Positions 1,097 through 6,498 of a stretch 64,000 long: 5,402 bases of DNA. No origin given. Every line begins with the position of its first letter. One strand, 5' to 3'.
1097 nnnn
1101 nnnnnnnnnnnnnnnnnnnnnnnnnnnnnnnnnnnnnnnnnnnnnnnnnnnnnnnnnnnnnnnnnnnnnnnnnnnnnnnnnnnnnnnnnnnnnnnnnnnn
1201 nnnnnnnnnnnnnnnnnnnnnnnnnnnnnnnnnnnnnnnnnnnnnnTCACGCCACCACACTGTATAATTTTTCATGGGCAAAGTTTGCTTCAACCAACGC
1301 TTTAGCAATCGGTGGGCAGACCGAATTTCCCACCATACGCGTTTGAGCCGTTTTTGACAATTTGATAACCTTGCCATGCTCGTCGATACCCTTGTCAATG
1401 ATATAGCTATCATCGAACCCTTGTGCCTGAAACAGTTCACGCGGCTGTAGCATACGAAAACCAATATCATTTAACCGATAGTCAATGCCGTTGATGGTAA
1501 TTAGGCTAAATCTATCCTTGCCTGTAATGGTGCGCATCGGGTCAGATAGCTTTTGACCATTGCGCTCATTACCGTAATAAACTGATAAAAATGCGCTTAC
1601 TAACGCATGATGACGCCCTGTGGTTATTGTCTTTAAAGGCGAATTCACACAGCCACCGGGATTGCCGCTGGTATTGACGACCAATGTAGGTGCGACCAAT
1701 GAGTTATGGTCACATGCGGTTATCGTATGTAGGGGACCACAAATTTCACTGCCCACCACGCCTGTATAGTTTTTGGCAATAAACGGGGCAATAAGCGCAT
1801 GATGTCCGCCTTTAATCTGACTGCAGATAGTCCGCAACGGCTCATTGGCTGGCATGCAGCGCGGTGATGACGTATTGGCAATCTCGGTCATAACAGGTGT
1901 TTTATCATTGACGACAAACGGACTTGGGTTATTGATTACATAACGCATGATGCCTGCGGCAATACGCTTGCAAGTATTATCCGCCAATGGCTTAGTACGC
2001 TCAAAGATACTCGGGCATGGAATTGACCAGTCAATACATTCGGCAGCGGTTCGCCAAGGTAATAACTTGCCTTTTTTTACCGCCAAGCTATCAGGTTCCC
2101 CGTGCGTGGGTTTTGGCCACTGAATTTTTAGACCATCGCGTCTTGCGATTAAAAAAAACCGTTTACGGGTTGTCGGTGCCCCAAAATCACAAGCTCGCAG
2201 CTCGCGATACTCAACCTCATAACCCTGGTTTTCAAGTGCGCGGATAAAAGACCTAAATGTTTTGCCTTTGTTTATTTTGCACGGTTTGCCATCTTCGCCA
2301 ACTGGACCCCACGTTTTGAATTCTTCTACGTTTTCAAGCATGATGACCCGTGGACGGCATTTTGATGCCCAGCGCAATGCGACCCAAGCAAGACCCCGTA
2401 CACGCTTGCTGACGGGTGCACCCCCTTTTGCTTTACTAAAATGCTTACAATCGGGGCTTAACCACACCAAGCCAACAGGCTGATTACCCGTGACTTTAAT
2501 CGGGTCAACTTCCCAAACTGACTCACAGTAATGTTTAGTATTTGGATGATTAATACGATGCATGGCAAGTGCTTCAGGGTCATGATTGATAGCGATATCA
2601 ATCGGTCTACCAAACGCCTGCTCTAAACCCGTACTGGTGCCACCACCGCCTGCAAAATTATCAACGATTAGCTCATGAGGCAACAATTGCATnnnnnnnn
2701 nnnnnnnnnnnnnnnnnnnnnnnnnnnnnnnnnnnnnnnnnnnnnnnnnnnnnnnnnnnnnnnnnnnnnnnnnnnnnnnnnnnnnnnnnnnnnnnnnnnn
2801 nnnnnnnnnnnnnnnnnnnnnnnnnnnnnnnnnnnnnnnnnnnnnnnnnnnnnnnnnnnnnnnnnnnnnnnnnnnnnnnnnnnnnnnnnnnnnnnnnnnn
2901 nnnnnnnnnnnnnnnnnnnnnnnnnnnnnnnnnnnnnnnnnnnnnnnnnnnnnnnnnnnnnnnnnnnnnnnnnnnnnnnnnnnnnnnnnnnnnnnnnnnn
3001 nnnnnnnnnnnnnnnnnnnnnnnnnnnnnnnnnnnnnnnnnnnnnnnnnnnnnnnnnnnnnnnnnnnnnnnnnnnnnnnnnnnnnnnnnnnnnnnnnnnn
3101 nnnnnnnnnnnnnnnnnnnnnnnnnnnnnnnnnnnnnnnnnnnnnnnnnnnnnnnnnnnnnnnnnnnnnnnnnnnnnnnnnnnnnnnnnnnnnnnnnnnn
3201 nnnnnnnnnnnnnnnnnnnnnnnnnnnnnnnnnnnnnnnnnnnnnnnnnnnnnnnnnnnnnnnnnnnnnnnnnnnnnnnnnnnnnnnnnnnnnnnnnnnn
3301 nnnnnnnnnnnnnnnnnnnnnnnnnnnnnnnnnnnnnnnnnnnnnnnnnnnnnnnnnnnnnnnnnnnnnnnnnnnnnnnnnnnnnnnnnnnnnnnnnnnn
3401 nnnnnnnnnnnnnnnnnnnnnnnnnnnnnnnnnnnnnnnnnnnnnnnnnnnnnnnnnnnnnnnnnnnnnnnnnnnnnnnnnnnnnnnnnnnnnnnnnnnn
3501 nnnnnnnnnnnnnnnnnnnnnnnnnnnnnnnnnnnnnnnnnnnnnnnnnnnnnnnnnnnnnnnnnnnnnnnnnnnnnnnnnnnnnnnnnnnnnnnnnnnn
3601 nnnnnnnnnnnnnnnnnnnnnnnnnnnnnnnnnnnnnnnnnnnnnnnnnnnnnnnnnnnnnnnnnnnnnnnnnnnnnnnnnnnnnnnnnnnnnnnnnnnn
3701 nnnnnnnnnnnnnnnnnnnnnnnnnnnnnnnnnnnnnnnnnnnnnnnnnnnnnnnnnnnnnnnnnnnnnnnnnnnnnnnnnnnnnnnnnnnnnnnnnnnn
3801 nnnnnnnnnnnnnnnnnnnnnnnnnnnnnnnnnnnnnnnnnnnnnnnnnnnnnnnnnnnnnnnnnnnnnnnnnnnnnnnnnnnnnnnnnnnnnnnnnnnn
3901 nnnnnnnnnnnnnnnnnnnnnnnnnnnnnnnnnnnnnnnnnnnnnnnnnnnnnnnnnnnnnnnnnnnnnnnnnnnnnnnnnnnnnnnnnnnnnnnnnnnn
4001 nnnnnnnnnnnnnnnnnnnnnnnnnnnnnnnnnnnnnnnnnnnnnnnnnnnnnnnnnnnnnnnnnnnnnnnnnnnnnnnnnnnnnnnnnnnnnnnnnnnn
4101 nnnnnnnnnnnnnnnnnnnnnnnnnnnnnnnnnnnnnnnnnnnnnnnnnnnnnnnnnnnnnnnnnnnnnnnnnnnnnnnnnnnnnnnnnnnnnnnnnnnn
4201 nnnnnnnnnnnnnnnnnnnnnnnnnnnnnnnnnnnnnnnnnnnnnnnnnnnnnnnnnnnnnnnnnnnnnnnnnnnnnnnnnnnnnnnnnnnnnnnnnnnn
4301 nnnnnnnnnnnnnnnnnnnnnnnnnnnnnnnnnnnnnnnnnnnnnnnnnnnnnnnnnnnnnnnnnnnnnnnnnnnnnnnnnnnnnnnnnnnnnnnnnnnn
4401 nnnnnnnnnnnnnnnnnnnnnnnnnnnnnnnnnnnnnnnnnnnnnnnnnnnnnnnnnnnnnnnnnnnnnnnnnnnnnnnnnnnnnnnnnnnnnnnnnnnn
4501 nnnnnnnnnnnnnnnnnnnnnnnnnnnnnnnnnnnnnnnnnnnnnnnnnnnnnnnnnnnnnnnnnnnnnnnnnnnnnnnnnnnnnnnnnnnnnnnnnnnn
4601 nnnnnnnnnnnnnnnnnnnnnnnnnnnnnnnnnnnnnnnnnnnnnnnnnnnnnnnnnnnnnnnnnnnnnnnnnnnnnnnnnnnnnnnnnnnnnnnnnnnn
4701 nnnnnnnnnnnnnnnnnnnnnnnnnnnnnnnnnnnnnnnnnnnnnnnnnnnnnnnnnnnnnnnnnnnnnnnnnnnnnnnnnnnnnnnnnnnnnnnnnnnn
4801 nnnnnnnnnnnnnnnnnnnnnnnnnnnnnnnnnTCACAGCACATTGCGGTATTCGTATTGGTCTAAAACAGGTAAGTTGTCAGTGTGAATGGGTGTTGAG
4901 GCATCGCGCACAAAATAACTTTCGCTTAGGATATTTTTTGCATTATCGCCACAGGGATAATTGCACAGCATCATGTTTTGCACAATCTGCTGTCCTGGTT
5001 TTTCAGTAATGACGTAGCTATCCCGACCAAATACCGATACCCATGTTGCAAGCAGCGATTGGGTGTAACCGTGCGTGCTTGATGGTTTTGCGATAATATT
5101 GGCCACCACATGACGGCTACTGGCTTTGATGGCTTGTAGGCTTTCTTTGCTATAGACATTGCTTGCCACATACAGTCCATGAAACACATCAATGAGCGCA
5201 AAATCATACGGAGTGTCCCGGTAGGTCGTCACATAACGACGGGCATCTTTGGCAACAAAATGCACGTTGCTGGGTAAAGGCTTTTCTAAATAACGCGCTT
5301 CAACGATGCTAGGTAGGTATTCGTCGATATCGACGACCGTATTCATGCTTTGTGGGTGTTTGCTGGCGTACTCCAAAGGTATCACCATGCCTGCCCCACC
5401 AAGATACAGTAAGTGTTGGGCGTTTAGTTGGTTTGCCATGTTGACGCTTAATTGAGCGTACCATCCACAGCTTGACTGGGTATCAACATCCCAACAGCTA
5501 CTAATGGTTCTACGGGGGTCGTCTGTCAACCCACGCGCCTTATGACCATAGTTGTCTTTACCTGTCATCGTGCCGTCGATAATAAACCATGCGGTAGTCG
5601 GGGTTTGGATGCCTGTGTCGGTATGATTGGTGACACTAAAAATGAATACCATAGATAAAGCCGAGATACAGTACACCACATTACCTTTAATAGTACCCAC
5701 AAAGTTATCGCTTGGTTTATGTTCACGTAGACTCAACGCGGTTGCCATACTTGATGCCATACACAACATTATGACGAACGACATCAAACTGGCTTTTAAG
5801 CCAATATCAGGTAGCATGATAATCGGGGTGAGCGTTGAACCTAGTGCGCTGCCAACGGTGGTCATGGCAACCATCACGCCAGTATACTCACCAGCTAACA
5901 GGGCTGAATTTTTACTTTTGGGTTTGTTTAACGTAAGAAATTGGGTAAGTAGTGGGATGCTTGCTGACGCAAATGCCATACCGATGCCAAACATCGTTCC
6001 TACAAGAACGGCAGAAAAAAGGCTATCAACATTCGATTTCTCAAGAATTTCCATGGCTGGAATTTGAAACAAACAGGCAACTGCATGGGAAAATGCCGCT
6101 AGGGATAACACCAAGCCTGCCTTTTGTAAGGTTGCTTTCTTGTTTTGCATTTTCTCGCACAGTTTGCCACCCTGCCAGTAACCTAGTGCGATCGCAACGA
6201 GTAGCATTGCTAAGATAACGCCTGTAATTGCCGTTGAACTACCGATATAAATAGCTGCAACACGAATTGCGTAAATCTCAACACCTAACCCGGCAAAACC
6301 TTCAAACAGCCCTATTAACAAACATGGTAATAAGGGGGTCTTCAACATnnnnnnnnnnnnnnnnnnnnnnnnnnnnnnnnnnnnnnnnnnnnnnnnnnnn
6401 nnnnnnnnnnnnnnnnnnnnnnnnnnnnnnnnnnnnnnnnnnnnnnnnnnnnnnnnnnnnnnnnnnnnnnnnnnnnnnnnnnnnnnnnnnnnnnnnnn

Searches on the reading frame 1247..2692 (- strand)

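Call 8: search_protein_families(library=pfam, proteins=[window:1247-2692:-], max_evalue=0.001)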
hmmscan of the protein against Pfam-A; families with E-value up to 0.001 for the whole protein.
window:1247-2692:- (481 aa): 1 family
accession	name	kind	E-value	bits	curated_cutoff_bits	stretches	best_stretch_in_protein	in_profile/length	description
PF00145.23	DNA_methylase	-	1e-28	101.2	22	2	10-197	4-177/324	C-5 cytosine-specific DNA methylase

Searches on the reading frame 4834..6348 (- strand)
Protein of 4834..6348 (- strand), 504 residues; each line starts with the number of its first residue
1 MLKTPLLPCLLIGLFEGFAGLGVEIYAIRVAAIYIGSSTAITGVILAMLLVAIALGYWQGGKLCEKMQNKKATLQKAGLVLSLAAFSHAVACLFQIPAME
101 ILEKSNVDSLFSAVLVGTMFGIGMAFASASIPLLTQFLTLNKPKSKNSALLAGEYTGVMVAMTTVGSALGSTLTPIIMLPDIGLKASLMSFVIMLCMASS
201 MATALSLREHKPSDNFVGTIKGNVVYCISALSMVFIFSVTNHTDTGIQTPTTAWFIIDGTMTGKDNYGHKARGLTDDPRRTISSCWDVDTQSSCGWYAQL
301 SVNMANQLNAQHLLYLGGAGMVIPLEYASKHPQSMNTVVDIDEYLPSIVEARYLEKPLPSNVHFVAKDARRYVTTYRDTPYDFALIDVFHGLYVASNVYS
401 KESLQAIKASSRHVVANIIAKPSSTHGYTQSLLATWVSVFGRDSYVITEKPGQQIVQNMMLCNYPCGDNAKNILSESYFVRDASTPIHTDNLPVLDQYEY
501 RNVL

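Call 8: search_protein_families(library=pfam, proteins=[window:4834-6348:-], max_evalue=0.001)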
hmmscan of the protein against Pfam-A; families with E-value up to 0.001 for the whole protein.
window:4834-6348:- (504 aa): 0 families

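Call 57: search_protein_families(library=ncbifam, proteins=[window:4834-6348:-], max_evalue=0.1)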
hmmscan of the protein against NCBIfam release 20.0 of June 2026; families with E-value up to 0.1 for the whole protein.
window:4834-6348:- (504 aa): 3 families
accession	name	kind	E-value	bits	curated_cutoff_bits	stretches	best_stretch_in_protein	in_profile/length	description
NF037959.1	MFS_SpdSyn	subfamily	1e-20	74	40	1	20-410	4-374/480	fused MFS/spermidine synthase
NF002956.0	PRK03612.1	equivalog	7.2e-06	24.7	472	1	16-236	29-225/522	polyamine aminopropyltransferase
NF003380.0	PRK04457.1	equivalog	0.0053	15.8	304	1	309-433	69-195/265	polyamine aminopropyltransferase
